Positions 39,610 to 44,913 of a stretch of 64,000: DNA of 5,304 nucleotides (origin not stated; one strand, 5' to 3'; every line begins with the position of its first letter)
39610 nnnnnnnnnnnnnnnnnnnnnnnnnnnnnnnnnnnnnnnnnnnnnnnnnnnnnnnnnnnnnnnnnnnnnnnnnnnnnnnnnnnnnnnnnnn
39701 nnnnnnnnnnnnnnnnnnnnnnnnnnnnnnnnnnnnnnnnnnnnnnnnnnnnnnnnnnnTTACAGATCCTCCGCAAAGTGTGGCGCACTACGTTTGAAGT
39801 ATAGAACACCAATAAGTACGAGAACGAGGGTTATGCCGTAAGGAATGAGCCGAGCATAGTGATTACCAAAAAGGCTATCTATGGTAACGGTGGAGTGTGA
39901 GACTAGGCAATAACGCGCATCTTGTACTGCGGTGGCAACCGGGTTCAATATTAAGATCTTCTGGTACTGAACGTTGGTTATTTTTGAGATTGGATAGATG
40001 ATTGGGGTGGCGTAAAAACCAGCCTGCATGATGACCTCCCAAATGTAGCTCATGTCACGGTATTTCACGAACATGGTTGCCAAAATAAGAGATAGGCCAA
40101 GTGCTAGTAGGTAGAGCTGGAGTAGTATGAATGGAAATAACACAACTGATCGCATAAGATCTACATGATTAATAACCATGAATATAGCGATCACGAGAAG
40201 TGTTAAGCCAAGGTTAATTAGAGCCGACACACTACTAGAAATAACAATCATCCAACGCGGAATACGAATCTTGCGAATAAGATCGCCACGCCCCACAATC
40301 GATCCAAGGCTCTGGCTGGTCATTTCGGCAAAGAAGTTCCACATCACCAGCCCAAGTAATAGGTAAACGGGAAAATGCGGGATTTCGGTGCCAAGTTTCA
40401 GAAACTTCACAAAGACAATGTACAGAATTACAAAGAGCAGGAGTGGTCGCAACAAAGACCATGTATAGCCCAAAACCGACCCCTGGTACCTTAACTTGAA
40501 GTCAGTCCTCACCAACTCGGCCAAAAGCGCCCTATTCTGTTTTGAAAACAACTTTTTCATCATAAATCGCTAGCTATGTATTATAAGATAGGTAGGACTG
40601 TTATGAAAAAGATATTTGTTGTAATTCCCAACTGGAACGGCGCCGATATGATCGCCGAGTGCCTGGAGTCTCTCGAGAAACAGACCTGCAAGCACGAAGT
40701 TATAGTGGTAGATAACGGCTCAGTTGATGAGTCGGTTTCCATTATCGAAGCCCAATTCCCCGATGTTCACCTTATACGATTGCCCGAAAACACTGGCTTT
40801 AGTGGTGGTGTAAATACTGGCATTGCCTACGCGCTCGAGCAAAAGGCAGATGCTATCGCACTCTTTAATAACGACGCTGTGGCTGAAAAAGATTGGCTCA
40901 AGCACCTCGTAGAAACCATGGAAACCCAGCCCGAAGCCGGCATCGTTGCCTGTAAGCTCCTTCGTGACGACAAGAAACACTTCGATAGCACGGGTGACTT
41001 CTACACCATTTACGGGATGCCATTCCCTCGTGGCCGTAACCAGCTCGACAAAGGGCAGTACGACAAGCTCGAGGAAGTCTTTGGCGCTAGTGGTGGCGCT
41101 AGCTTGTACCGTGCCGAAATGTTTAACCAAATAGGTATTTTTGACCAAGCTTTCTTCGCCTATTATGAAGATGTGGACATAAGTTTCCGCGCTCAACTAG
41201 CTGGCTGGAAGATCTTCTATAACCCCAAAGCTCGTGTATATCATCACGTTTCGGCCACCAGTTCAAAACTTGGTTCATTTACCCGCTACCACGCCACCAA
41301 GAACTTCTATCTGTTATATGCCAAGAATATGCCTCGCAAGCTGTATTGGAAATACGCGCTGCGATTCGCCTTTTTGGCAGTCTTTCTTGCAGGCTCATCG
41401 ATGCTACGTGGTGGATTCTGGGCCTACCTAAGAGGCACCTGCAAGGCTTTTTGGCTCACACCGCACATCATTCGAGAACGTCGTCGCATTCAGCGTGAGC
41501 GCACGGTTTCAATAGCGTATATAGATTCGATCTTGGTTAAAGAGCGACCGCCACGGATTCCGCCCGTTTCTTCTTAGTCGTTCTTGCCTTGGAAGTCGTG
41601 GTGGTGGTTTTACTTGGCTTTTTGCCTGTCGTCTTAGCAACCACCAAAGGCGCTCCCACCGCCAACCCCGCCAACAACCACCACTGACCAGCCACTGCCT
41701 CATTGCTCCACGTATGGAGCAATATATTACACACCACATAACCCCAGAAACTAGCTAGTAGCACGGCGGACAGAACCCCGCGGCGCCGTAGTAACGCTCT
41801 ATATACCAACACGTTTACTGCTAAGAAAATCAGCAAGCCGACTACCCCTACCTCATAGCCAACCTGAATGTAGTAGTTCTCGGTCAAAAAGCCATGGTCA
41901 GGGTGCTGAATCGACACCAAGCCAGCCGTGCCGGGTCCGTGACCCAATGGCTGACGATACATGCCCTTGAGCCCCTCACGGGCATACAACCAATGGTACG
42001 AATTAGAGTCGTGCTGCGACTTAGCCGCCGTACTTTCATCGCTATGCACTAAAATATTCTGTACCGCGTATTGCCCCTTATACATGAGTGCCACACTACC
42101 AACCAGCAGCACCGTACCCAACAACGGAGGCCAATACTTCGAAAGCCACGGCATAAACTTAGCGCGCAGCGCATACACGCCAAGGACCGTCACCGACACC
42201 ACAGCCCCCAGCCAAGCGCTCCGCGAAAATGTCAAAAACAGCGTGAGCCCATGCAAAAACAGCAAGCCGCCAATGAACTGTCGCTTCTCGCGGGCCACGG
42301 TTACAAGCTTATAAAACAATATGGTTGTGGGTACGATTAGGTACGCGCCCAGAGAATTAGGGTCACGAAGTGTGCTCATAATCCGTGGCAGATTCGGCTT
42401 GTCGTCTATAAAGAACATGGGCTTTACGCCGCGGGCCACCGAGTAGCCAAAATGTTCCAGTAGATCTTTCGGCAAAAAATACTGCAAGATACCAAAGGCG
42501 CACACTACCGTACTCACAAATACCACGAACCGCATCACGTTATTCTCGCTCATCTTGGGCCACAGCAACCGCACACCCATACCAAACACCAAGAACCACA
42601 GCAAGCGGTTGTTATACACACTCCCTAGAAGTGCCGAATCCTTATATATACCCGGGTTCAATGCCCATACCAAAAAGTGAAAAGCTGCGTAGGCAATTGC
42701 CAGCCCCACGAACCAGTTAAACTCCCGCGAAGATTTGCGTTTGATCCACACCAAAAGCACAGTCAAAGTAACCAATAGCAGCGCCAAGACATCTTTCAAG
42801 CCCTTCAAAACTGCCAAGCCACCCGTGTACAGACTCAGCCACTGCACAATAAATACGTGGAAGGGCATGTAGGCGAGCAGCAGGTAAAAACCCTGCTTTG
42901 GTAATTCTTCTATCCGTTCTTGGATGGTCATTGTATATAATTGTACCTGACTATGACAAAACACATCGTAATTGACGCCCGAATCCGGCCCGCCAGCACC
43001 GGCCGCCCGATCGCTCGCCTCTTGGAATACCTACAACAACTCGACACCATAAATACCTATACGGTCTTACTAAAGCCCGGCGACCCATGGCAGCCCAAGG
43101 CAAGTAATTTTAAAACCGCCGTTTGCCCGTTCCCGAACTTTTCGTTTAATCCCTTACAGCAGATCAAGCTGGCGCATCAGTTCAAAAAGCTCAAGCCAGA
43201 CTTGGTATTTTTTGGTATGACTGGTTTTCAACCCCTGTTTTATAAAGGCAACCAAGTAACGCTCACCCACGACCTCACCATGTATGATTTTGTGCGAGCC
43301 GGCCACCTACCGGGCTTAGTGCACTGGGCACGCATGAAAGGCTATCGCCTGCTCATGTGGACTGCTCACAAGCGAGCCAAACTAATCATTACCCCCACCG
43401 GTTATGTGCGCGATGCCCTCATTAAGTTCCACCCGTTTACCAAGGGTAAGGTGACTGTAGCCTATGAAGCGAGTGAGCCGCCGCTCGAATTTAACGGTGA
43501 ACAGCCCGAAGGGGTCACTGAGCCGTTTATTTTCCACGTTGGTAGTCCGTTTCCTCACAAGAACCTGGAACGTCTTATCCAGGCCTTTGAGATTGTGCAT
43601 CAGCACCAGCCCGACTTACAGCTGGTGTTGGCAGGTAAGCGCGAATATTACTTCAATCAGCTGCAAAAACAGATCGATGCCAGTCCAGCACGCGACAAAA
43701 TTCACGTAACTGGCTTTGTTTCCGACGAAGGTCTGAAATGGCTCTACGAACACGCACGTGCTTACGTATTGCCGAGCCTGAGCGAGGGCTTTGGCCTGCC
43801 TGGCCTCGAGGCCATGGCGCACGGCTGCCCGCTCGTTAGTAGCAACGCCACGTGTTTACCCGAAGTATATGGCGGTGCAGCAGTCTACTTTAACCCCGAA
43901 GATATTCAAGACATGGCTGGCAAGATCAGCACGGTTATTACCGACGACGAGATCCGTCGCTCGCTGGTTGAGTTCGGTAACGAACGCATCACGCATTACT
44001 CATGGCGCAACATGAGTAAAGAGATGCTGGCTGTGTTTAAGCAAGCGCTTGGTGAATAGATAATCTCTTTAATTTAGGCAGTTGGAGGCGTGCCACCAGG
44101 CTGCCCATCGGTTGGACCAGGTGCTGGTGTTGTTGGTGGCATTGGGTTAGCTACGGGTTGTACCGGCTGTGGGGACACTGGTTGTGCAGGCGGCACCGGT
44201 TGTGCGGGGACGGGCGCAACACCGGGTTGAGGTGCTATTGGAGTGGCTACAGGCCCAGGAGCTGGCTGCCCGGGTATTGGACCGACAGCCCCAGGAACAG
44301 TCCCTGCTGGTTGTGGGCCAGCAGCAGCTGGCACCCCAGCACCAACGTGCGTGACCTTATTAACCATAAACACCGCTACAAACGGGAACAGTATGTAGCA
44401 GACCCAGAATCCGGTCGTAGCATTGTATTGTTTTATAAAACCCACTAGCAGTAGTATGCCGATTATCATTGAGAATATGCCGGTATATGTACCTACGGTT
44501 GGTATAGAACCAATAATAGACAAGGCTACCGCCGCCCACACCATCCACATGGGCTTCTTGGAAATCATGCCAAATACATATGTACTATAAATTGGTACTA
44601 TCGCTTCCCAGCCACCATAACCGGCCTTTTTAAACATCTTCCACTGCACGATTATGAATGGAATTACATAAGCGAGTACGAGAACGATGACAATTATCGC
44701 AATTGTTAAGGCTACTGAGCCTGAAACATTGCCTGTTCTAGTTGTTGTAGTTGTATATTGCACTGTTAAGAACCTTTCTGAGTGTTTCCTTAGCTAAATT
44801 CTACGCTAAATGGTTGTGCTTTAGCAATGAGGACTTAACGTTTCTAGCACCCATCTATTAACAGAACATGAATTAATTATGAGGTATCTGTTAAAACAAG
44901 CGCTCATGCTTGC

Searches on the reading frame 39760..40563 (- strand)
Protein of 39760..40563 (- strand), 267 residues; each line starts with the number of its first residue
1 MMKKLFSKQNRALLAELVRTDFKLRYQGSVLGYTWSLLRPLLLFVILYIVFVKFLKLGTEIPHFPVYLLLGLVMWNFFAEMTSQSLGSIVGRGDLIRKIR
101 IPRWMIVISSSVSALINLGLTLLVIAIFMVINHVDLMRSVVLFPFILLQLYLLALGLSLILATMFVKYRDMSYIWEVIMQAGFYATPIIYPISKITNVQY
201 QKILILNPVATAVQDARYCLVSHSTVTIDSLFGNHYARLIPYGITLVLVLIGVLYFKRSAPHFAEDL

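Call 61: search_protein_families(library=pfam, proteins=[window:39760-40563:-], max_evalue=0.001)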
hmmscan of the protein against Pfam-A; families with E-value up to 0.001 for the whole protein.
window:39760-40563:- (267 aa): 1 family
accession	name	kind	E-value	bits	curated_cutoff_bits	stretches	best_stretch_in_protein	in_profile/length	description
PF01061.29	ABC2_membrane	-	3.8e-17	63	26.9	1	16-218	5-208/211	ABC-2 type transporter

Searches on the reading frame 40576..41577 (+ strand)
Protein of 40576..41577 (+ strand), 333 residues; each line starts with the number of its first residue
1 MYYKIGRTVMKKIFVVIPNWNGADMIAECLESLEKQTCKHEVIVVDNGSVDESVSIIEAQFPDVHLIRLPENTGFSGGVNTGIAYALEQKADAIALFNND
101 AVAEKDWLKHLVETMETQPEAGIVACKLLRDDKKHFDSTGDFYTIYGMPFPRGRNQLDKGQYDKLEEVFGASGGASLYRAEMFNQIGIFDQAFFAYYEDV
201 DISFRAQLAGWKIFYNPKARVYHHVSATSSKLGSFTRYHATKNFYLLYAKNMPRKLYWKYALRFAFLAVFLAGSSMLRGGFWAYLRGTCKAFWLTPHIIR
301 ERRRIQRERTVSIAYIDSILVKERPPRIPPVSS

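Call 61: search_protein_families(library=pfam, proteins=[window:40576-41577:+], max_evalue=0.001)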
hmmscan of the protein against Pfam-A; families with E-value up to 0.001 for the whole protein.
window:40576-41577:+ (333 aa): 5 families
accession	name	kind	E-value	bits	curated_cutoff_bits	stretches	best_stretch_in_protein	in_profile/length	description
PF00535.33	Glycos_transf_2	-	1.9e-29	103.2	23.3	1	15-186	2-167/168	Glycosyl transferase family 2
PF13641.12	Glyco_tranf_2_3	-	1.1e-20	75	27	1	13-229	3-214/230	Glycosyltransferase like family 2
PF13632.12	Glyco_trans_2_3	-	5.3e-12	46.4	27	1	94-281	2-183/198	Glycosyl transferase family group 2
PF12804.13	NTP_transf_3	-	4.2e-06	27.5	27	1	20-126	21-122/160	MobA-like NTP transferase domain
PF10111.15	Glyco_tranf_2_2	-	1.3e-05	25.3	27.3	1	15-217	2-209/276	Glycosyltransferase like family 2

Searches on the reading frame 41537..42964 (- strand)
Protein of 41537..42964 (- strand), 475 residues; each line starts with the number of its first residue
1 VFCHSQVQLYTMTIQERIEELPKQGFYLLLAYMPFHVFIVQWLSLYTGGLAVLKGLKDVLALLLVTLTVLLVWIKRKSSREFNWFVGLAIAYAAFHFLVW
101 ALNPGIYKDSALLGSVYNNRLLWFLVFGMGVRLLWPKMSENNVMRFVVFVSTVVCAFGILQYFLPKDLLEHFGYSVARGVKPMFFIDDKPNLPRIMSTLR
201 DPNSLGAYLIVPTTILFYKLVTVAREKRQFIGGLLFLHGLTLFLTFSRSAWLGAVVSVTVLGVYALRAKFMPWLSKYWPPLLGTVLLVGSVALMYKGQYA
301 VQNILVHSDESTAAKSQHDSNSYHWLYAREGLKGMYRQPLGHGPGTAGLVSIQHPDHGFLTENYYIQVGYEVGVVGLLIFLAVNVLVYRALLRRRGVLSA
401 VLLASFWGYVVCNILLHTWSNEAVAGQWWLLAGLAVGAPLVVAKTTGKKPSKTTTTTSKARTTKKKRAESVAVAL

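Call 61: search_protein_families(library=pfam, proteins=[window:41537-42964:-], max_evalue=0.001)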
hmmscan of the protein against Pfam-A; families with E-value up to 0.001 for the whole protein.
window:41537-42964:- (475 aa): 1 family
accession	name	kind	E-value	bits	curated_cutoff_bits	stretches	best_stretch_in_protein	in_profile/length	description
PF04932.20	Wzy_C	-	2.1e-13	50.7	31.7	1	234-381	2-149/149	O-Antigen ligase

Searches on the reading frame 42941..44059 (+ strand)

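Call 61: search_protein_families(library=pfam, proteins=[window:42941-44059:+], max_evalue=0.001)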
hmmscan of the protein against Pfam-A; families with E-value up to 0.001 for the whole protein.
window:42941-44059:+ (372 aa): 5 families
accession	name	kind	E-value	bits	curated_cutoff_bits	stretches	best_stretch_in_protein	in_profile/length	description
PF00534.26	Glycos_transf_1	-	3e-33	115.2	26.4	1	190-347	11-170/172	Glycosyl transferases group 1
PF13692.12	Glyco_trans_1_4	-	6.5e-27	95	27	1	195-335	2-142/142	Glycosyl transferases group 1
PF20706.3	GT4-conflict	-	5e-12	45.9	26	1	187-304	190-314/385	Family 4 Glycosyltransferase in conflict systems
PF13439.12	Glyco_transf_4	-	4e-09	37.2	28.5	1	61-175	48-163/170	Glycosyltransferase Family 4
PF13524.12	Glyco_trans_1_2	-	2.3e-08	34.6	25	1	222-363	11-143/144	Glycosyl transferase-like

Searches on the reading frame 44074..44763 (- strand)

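Call 61: search_protein_families(library=pfam, proteins=[window:44074-44763:-], max_evalue=0.001)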
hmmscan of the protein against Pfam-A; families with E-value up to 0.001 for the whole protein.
window:44074-44763:- (229 aa): 1 family
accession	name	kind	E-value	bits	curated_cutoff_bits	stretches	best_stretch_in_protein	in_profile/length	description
PF18936.5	DUF5684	-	4.6e-08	34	27.4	1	52-135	1-71/81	Family of unknown function (DUF5684)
